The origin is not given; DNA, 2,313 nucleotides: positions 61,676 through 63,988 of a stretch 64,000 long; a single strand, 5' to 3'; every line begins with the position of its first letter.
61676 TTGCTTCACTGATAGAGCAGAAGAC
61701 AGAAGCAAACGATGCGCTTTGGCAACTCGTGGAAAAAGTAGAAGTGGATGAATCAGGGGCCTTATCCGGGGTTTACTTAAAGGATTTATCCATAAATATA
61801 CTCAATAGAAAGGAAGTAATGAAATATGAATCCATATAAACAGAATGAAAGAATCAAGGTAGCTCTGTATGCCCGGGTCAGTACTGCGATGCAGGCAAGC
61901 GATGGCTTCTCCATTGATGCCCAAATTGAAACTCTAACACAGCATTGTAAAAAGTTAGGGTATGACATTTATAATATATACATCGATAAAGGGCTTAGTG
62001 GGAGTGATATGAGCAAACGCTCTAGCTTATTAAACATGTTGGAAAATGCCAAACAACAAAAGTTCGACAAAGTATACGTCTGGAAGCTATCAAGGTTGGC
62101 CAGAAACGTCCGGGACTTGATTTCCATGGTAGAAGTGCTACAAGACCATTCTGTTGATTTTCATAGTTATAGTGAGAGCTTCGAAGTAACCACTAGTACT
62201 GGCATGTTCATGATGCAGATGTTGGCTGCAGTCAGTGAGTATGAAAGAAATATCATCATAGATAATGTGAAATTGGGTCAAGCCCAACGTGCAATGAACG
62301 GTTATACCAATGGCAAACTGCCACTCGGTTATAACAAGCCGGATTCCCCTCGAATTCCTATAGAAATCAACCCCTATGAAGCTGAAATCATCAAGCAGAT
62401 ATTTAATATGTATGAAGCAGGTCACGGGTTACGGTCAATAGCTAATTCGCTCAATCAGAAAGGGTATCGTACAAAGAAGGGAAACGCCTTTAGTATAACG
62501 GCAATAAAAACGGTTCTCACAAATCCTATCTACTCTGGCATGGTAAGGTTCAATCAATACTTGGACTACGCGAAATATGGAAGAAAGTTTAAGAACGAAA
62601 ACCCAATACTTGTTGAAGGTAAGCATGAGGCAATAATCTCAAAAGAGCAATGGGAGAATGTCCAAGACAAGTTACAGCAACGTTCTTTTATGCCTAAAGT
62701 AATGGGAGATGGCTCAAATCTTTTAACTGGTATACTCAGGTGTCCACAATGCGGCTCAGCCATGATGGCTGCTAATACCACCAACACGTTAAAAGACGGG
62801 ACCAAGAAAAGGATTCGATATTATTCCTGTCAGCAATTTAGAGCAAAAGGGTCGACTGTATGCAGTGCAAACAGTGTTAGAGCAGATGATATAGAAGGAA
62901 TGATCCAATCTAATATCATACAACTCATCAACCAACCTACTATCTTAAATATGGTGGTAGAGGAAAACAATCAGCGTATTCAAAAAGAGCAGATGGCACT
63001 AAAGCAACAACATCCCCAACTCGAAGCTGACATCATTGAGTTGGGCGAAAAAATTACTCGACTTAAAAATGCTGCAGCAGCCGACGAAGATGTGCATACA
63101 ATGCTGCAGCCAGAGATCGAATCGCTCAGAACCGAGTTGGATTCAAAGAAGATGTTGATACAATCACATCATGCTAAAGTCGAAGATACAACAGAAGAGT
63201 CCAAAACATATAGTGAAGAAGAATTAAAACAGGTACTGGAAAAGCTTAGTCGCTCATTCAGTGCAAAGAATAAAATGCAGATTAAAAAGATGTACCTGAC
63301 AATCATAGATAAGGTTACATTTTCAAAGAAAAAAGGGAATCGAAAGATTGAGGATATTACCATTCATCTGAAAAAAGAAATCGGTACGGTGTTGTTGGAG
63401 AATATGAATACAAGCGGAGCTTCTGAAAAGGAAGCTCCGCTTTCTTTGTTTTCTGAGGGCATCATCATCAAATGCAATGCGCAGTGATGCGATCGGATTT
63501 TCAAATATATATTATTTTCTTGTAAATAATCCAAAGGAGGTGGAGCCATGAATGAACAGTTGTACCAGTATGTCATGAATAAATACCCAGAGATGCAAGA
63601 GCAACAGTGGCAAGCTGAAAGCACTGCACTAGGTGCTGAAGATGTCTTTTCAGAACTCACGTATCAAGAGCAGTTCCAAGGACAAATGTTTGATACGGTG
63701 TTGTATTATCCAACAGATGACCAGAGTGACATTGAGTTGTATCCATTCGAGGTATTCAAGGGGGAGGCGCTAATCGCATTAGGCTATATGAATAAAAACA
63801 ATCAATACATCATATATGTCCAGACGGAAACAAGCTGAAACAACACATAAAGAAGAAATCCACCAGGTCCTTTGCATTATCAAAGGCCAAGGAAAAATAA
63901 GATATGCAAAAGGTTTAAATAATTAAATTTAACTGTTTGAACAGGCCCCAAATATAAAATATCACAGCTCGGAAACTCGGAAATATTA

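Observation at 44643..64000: Stacked SCC-type cassettes: four same-orientation integration-site repeats plus a ccrAB complex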

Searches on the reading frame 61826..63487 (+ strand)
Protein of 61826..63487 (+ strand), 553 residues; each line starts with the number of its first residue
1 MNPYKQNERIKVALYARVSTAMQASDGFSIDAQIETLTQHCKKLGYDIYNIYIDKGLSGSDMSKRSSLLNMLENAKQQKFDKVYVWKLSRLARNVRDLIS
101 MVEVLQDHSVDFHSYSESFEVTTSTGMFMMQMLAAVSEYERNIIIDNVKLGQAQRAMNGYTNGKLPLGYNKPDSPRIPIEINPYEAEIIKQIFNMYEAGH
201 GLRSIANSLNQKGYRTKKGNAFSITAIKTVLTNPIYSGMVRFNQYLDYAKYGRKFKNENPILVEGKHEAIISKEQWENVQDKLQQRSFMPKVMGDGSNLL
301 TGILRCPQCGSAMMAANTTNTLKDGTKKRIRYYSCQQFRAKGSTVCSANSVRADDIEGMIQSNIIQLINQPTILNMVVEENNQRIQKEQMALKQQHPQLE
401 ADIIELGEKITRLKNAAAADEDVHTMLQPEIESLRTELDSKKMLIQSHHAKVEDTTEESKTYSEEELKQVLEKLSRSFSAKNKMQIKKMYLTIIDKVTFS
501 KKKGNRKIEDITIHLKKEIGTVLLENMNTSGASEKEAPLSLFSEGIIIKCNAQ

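Call 9: find_encoding_contigs(protein=window:61826-63487:+, flank=10000, max_places=6)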
Protein window:61826-63487:+ (553 aa): no gene with exactly this product is on record in the collection.

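Call 10: search_protein_families(library=pfam, proteins=[window:61826-63487:+], max_evalue=0.01)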
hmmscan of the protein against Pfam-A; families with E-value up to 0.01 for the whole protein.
window:61826-63487:+ (553 aa): 6 families
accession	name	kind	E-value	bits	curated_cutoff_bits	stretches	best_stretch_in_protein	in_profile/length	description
PF00239.26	Resolvase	-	2.3e-37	128.7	23.3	1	12-159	1-143/145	Resolvase, N terminal domain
PF07508.19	Recombinase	-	1.7e-27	96.1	21.1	1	184-286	2-102/102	Recombinase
PF13408.12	Zn_ribbon_recom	-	7.1e-13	49.2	25.3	1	299-361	1-54/58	Recombinase zinc beta ribbon domain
PF04606.18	Ogr_Delta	-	8.2e-07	29.3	26.3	1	305-357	1-44/47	Ogr/Delta-like zinc finger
PF20552.4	HTH_62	-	0.00099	19.5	27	1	180-226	15-62/72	Recombinase-like helix-turn-helix domain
PF11594.13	Med28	-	0.0068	17.3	29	1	379-454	30-97/102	Mediator complex subunit 28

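Call 24: find_homologous_proteins(query=window:61826-63487:+, max_evalue=1e-30)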
Query window:61826-63487:+ (553 aa): 1561 proteins with E <= 1e-30 among 8000 candidates; the best 120 are listed.
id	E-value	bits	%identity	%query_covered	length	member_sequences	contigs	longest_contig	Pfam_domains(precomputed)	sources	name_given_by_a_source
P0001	0.0e+0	1195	98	100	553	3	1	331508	PF04606.19,PF07508.20,PF00239.27,PF13408.13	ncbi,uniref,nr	ncbi:recombinase family protein [Salinicoccus roseus]|uniref:recombinase family protein n=1 Tax=Sali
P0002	9.0e-233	791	64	99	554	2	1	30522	PF04606.19,PF07508.20,PF00239.27,PF13408.13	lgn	-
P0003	1.6e-230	784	64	99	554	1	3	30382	PF07508.20,PF00239.27,PF13408.13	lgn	-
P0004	3.2e-227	773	63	99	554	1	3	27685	PF04606.19,PF07508.20,PF00239.27,PF13408.13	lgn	-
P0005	8.1e-225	765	64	97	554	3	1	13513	PF04606.19,PF07508.20,PF00239.27,PF13408.13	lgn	-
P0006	2.0e-223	761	65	97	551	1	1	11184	PF04606.19,PF07508.20,PF00239.27,PF13408.13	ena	-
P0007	3.5e-212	723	61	99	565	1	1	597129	PF04606.19,PF07508.20,PF00239.27,PF13408.13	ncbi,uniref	ncbi:recombinase family protein [Corticicoccus populi]|uniref:Recombinase family protein n=1 Tax=Cor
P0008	2.3e-174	599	51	98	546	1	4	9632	PF07508.20,PF00239.27,PF13408.13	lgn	-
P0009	1.1e-168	580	50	98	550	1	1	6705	PF07508.20,PF00239.27,PF13408.13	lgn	-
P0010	9.1e-167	574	49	98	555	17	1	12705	PF07508.20,PF00239.27,PF13408.13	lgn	-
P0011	2.5e-165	569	49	99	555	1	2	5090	PF07508.20,PF00239.27,PF13408.13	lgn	-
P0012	1.0e-161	557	50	97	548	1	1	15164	PF07508.20,PF00239.27,PF13408.13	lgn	-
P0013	5.8e-161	554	48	97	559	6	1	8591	PF07508.20,PF00239.27,PF13408.13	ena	-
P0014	9.2e-157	541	47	98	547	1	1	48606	PF04606.19,PF07508.20,PF00239.27,PF13408.13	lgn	-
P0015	4.0e-134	466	43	99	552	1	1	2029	PF04606.19,PF07508.20,PF00239.27,PF13408.13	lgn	-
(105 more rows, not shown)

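Call 25: find_encoding_contigs(protein=P0001, flank=10000, max_places=4)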
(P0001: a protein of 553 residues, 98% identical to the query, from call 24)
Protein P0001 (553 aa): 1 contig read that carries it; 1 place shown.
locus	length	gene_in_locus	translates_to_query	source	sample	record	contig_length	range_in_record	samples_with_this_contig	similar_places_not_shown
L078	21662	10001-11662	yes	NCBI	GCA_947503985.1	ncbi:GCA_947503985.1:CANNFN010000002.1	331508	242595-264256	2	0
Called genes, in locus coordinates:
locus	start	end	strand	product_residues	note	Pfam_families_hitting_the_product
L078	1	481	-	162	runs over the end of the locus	-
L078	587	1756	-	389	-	-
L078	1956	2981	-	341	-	-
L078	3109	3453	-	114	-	-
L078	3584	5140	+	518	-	-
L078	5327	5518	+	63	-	-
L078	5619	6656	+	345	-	-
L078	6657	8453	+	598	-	PF06048:DUF927, PF18662:HTH_56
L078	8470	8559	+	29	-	-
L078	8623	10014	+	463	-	PF00239:Resolvase, PF07508:Recombinase, PF13408:Zn_ribbon_recom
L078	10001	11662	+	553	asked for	PF00239:Resolvase, PF07508:Recombinase, PF04606:Ogr_Delta (weak), PF13408:Zn_ribbon_recom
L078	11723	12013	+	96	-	PF06106:SAUGI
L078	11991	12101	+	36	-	-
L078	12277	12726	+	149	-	PF04002:RadC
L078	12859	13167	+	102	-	PF06124:DUF960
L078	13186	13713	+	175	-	PF07799:DUF1643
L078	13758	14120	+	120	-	-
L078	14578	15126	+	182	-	-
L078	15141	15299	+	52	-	-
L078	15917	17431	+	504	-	PF12161:HsdM_N, PF02384:N6_Mtase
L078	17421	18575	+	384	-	PF01420:Methylase_S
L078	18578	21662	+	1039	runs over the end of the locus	PF04313:HSDR_N, PF04851:ResIII, PF18766:SWI2_SNF2, PF22679:T1R_D3-like, PF11867:T1RH-like_C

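Call 31: find_encoding_contigs(protein=P0004, flank=10000, max_places=3)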
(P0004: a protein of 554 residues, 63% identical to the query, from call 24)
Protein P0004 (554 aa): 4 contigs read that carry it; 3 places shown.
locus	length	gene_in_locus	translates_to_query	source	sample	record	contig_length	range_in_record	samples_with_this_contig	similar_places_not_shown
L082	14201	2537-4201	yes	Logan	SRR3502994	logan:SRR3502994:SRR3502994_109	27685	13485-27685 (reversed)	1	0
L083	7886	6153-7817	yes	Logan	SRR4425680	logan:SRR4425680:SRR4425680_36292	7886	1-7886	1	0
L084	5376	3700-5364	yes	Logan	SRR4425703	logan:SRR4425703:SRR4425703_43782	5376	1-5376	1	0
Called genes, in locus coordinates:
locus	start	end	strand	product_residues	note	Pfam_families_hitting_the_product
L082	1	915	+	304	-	?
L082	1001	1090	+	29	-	-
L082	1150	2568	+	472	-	PF00239:Resolvase, PF07508:Recombinase, PF13408:Zn_ribbon_recom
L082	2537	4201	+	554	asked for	PF00239:Resolvase, PF07508:Recombinase, PF04606:Ogr_Delta (weak), PF13408:Zn_ribbon_recom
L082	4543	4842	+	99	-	-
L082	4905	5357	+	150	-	PF04002:RadC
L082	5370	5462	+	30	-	-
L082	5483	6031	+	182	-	PF07799:DUF1643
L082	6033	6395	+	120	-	-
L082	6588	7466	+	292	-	-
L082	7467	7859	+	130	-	-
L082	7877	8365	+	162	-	-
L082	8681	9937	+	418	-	-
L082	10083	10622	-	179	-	-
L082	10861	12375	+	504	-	PF12161:HsdM_N, PF02384:N6_Mtase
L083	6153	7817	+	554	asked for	PF00239:Resolvase, PF07508:Recombinase, PF04606:Ogr_Delta (weak), PF13408:Zn_ribbon_recom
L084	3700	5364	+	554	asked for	PF00239:Resolvase, PF07508:Recombinase, PF04606:Ogr_Delta (weak), PF13408:Zn_ribbon_recom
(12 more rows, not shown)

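Call 48: search_protein_families(library=ncbifam, proteins=[window:61826-63487:+], max_evalue=0.001)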
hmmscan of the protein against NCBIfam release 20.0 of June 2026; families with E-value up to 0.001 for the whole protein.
window:61826-63487:+ (553 aa): 6 families
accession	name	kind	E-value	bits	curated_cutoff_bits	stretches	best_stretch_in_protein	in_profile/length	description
NF047343.1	SCCmet_CcrB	equivalog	9.1e-151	503.2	900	1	6-528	3-521/542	cassette chromosome recombinase CcrB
NF047347.1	SCCmet_CcrC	equivalog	2.7e-82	277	900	1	10-529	3-540/558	cassette chromosome recombinase CcrC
NF041201.1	recomb_XisF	equivalog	5.1e-46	157.6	375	1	15-500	4-463/465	fdxN element excision recombinase XisF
NF047344.1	SCCmet_CcrA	equivalog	1.5e-29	103.4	700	1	15-400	7-357/442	cassette chromosome recombinase CcrA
NF049883.1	resolv_YneB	equivalog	4.2e-15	55.8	175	1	12-216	2-196/211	YneB family resolvase-like protein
NF033518.0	transpos_IS607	equivalog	1.2e-09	38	110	1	6-100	51-139/187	IS607 family transposase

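Call 50: find_homologous_proteins(query=L078:18578-21661:+, max_evalue=1e-100)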
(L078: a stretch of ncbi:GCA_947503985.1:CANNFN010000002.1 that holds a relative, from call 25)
Query L078:18578-21661:+ (1028 aa): 7999 proteins with E <= 1e-100 among 8000 candidates; the best 120 are listed.
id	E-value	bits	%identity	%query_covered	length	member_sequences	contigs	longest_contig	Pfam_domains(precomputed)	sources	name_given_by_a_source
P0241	0.0e+0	2294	100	100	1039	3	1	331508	PF04313.21,PF11867.14,PF18766.8,PF22679.3,PF04851.22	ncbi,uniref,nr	ncbi:type I restriction endonuclease subunit R [Salinicoccus roseus]|uniref:type I restriction endon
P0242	0.0e+0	2184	94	100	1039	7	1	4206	PF04313.21,PF11867.14,PF18766.8,PF22679.3,PF04851.22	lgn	-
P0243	0.0e+0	1809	76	100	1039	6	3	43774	PF04313.21,PF11867.14,PF18766.8,PF22679.3,PF04851.22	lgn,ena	-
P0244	0.0e+0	1783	75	100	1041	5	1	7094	PF04313.21,PF11867.14,PF18766.8,PF22679.3,PF04851.22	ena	-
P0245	0.0e+0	1780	75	100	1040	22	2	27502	PF04313.21,PF11867.14,PF18766.8,PF22679.3,PF04851.22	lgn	-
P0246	0.0e+0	1697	72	100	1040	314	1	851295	PF00270.36,PF04313.21,PF11867.14,PF18766.8,PF22679.3,PF04851.22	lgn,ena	-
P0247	0.0e+0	1690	72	100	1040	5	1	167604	PF04313.21,PF11867.14,PF18766.8,PF22679.3,PF04851.22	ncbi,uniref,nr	ncbi:type I restriction endonuclease subunit R [Mammaliicoccus vitulinus]|uniref:type I restriction 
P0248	0.0e+0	1677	72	100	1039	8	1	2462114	PF04313.21,PF11867.14,PF18766.8,PF22679.3,PF04851.22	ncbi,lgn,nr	ncbi:type I restriction endonuclease subunit R [Staphylococcus sp. NRL 18/288]|nr:type I restriction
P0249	0.0e+0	1676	71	100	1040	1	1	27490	PF00270.36,PF04313.21,PF11867.14,PF18766.8,PF22679.3,PF04851.22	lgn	-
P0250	0.0e+0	1674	71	100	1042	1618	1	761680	PF00270.36,PF04313.21,PF11867.14,PF18766.8,PF22679.3,PF04851.22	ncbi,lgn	ncbi:TPA: type I restriction endonuclease subunit R [Staphylococcus aureus]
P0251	0.0e+0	1662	71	100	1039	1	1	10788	PF04313.21,PF11867.14,PF18766.8,PF22679.3,PF04851.22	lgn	-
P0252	0.0e+0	1661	71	100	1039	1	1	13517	PF04313.21,PF11867.14,PF18766.8,PF22679.3,PF04851.22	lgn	-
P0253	0.0e+0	1660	71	100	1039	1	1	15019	PF04313.21,PF11867.14,PF18766.8,PF22679.3,PF04851.22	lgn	-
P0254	0.0e+0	1659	71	100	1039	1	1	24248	PF04313.21,PF11867.14,PF18766.8,PF22679.3,PF04851.22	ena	-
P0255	0.0e+0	1659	71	100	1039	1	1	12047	PF04313.21,PF11867.14,PF18766.8,PF22679.3,PF04851.22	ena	-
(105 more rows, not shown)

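Call 51: find_encoding_contigs(protein=P0241, flank=10000, max_places=2)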
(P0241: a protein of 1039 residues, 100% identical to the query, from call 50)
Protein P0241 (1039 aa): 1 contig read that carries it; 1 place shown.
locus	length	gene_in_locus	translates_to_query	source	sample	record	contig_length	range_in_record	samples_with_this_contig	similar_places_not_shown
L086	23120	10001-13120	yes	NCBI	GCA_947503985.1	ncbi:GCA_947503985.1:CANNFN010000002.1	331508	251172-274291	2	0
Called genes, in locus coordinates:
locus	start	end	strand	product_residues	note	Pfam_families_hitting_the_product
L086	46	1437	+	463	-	PF00239:Resolvase, PF07508:Recombinase, PF13408:Zn_ribbon_recom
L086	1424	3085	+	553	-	PF00239:Resolvase, PF07508:Recombinase, PF04606:Ogr_Delta (weak), PF13408:Zn_ribbon_recom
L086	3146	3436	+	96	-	PF06106:SAUGI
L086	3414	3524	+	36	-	-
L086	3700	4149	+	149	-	PF04002:RadC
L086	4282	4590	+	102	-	PF06124:DUF960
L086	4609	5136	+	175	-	PF07799:DUF1643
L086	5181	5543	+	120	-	-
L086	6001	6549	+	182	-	-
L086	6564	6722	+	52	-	-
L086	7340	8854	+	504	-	PF12161:HsdM_N, PF02384:N6_Mtase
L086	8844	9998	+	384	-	PF01420:Methylase_S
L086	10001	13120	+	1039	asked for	PF04313:HSDR_N, PF04851:ResIII, PF18766:SWI2_SNF2, PF22679:T1R_D3-like, PF11867:T1RH-like_C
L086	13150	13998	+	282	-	PF01582:TIR, PF13676:TIR_2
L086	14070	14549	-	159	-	PF02590:SPOUT_MTase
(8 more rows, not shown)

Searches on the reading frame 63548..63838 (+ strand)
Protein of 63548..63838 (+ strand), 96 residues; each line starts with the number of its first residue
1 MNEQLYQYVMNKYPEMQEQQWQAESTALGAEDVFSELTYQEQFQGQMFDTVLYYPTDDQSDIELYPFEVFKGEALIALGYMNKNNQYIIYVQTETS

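Call 10: search_protein_families(library=pfam, proteins=[window:63548-63838:+], max_evalue=0.01)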
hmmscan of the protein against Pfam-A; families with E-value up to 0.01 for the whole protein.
window:63548-63838:+ (96 aa): 1 family
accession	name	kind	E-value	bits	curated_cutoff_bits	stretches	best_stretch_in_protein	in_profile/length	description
PF06106.16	SAUGI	-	3.4e-08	34.3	27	1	2-90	3-92/115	S. aureus uracil DNA glycosylase inhibitor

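Call 12: find_encoding_contigs(protein=window:63548-63838:+, flank=10000, max_places=6)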
Protein window:63548-63838:+ (96 aa): no gene with exactly this product is on record in the collection.
